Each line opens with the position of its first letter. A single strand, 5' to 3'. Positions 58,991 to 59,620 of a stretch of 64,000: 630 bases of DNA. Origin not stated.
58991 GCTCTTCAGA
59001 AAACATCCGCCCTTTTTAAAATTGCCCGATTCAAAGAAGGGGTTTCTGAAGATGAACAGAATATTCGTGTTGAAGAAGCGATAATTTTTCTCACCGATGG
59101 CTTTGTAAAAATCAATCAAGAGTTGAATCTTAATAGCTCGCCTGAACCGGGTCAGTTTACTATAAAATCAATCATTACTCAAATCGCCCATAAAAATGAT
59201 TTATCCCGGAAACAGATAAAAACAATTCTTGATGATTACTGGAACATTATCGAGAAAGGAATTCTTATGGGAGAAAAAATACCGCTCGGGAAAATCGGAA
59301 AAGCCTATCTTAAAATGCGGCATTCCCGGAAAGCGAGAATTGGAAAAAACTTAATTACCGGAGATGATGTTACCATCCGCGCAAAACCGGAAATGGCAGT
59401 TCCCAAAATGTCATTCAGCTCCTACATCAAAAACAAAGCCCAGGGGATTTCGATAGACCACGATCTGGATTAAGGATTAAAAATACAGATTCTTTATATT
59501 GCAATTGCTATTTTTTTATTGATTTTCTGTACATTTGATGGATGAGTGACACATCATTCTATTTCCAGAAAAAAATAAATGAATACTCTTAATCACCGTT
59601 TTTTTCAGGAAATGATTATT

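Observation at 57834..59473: Head-to-head paralog pair defining an unrecognised domain, one copy fused to HU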

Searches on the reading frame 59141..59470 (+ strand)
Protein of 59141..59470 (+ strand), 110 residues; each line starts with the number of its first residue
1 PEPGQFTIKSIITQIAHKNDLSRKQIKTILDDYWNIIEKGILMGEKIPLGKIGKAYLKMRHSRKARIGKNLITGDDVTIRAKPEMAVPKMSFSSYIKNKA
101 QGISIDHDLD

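Call 51: search_solved_structures(query=window:59141-59470:+, max_evalue=0.01, show_alignments=3)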
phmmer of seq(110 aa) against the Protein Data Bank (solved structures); distinct sequences matched with E-value up to 0.01: 20.
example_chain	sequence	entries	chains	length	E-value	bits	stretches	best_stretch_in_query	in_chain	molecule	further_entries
4qjn_A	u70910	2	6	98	0.00012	25.3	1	11-88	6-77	DNA-binding protein HU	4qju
8hd5_A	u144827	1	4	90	0.00013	25.2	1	11-83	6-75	DNA-binding protein HU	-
2iif_A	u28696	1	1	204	0.00019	24.6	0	15-102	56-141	Integration host factor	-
2iie_A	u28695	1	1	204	0.00019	24.6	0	15-102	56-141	Integration host factor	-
1riy_A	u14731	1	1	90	0.00025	24.3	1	9-99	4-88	Hu DNA-binding protein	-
5fbm_A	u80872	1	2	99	0.0003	24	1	10-83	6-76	DNA-binding protein HU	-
1b8z_A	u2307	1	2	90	0.00034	23.8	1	9-99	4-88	PROTEIN (HISTONELIKE PROTEIN HU)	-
6oaj_A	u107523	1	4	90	0.0018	21.5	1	11-82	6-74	DNA-binding protein HU-alpha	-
7udk_A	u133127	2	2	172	0.0026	21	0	4-41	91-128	Designed helical repeat protein (DHR) RPB_LRP2_R4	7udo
1hue_A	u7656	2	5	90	0.0034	20.6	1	11-83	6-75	HU PROTEIN | PROTEIN HU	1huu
5lvt_A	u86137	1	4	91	0.0039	20.4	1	10-82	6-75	DNA-binding protein HU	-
4yf0_A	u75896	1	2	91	0.0057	19.9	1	11-82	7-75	DNA-binding protein HU-alpha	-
4yfh_A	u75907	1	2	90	0.0058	19.9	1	11-82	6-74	DNA-binding protein HU-alpha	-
1ihf_A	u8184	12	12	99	0.0062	19.8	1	16-97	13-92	PROTEIN (INTEGRATION HOST FACTOR (ALPHA) (IHF)) | Integration Host Factor Alpha-subunit | Integration host factor subunit alpha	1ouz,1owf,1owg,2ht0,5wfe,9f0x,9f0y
5j0n_I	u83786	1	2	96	0.0063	19.8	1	16-96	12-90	Integration host factor subunit alpha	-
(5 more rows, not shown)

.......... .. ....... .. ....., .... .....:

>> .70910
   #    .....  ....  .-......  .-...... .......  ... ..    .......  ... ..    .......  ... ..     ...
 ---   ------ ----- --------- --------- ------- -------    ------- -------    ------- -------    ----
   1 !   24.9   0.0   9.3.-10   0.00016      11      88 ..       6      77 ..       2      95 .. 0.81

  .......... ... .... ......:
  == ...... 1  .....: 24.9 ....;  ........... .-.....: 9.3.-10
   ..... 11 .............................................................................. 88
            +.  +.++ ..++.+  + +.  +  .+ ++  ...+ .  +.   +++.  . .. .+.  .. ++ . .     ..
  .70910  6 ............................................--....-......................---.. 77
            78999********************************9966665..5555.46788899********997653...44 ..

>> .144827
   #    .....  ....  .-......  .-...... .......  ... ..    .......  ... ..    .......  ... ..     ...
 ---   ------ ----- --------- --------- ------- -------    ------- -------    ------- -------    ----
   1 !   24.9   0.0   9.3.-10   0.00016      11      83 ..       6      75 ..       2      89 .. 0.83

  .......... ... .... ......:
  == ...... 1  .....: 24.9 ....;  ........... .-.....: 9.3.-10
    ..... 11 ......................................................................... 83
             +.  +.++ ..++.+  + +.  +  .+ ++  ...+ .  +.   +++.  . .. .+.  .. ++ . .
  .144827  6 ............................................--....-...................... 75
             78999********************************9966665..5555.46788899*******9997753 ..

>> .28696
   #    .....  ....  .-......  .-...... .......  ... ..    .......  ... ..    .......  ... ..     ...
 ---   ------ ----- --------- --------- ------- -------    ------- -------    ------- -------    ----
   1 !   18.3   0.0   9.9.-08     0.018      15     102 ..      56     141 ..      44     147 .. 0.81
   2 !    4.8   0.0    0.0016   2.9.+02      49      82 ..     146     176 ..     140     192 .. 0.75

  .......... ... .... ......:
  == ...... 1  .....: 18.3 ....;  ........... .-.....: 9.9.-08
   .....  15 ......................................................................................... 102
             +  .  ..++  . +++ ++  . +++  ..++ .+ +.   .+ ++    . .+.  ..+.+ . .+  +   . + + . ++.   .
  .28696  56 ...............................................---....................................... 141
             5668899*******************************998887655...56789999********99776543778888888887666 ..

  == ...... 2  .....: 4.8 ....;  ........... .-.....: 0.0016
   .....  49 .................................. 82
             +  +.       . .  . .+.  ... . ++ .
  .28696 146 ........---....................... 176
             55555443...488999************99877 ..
